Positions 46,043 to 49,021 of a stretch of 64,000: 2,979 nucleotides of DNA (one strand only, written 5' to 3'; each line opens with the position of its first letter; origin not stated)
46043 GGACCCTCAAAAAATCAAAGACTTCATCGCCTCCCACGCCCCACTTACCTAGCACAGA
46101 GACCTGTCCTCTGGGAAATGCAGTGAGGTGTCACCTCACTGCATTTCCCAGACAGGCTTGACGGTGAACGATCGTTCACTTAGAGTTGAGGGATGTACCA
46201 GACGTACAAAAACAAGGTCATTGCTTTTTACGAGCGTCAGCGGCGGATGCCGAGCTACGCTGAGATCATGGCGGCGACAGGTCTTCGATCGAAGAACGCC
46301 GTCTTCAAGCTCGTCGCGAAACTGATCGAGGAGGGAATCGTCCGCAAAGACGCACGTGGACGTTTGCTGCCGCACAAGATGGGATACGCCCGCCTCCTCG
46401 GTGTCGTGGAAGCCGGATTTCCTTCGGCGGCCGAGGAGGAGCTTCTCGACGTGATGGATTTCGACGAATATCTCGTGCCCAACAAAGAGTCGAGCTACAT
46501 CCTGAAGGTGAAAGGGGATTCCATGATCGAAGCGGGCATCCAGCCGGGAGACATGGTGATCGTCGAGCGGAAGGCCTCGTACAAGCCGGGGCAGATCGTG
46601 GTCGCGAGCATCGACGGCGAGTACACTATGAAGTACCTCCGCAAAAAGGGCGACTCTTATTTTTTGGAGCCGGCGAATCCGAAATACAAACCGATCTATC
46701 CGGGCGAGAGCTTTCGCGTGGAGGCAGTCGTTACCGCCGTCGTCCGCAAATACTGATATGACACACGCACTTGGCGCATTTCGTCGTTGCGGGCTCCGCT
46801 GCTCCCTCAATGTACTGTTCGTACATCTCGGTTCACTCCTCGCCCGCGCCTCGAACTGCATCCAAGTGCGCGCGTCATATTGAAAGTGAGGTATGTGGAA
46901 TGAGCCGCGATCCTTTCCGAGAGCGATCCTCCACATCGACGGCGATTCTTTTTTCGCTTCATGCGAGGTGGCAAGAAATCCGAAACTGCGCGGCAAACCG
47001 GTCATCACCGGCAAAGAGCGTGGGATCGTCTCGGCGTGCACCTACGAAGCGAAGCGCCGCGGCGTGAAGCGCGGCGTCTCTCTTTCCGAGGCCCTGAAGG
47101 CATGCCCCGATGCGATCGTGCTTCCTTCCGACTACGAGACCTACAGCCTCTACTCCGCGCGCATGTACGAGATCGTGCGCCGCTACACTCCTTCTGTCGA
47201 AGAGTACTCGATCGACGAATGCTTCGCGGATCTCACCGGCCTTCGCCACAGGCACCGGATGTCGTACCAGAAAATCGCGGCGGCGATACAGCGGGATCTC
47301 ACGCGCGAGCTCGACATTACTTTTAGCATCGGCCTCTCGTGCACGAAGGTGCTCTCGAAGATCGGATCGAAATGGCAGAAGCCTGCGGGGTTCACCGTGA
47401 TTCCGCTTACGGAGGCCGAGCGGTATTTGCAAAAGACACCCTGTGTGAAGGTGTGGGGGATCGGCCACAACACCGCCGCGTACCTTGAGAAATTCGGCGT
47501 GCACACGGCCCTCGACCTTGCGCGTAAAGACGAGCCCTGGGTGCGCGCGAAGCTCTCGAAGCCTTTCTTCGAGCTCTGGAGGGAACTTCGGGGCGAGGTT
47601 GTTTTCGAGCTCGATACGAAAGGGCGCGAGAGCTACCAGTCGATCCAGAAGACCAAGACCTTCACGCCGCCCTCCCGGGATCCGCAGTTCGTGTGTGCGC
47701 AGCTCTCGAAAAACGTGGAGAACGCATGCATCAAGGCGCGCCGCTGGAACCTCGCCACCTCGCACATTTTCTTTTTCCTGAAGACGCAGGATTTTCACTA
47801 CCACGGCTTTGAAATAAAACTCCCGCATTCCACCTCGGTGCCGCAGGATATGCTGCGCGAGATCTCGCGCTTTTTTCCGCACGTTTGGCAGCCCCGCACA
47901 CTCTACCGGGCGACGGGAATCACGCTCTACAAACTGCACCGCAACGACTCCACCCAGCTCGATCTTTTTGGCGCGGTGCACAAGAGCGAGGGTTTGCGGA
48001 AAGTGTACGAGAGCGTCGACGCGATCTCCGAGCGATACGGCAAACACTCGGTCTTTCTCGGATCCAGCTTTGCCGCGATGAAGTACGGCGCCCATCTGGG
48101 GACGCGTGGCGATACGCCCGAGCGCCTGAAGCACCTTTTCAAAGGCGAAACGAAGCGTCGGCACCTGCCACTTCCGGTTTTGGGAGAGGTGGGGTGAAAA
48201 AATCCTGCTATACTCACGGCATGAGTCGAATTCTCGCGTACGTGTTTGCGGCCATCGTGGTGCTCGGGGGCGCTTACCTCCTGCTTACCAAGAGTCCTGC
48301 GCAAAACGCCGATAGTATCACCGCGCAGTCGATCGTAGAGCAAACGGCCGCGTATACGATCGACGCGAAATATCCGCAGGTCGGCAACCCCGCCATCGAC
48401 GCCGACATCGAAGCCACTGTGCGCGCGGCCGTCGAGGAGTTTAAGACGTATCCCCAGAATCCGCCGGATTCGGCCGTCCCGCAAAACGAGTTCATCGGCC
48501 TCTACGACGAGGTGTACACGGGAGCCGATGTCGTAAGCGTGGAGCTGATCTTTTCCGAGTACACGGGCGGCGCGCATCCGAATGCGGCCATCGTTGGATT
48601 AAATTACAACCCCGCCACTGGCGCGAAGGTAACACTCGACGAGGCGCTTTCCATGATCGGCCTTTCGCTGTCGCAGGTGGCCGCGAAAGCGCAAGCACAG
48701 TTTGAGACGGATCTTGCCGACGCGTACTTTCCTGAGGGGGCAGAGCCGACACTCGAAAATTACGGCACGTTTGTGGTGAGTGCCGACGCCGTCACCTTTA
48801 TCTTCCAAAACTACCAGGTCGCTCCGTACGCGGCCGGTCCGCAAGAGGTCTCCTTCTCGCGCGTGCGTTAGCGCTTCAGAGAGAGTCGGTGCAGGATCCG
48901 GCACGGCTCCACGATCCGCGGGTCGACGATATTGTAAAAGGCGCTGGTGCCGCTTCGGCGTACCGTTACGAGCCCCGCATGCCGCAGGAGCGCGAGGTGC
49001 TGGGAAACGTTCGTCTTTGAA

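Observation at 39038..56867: Genome-typical extended -10 element (TGCTATA[C/G]T and variants) placed 6-12 nt upstream of start codons implies leaderless or very short-leader mRNAs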

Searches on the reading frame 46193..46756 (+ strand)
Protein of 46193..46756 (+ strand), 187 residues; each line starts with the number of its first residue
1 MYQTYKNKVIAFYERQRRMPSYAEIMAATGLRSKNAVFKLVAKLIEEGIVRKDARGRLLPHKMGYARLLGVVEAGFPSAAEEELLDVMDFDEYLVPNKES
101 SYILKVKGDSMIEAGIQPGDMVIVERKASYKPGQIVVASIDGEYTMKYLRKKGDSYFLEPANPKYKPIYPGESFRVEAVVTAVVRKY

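Call 49: search_protein_families(library=pfam, proteins=[window:46193-46756:+])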
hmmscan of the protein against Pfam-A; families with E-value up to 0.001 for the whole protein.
window:46193-46756:+ (187 aa): 2 families
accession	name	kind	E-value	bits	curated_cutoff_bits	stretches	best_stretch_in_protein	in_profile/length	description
PF00717.28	Peptidase_S24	-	9.3e-29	99.9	23.3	1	68-179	2-114/116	Peptidase S24-like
PF09339.16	HTH_IclR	-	0.0009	19.4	22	0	13-53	13-51/52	IclR helix-turn-helix domain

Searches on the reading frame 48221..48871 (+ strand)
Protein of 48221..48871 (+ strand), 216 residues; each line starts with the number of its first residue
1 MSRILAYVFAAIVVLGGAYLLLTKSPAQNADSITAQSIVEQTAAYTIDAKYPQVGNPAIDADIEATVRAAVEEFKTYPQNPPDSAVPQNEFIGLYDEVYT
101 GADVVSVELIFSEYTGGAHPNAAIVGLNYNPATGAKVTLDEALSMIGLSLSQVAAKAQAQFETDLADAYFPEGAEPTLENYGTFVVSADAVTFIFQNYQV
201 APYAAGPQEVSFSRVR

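Call 12: search_protein_families(library=pfam, proteins=[window:48221-48871:+])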
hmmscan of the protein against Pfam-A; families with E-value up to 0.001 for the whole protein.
window:48221-48871:+ (216 aa): 2 families
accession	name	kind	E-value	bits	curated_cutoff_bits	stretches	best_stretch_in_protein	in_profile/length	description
PF11738.13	DUF3298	-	9.6e-13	49.3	24.1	1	153-212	18-81/84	Protein of unknown function (DUF3298)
PF13739.11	PdaC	-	5.2e-08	34.3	29.1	1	39-121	2-94/95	Deacetylase PdaC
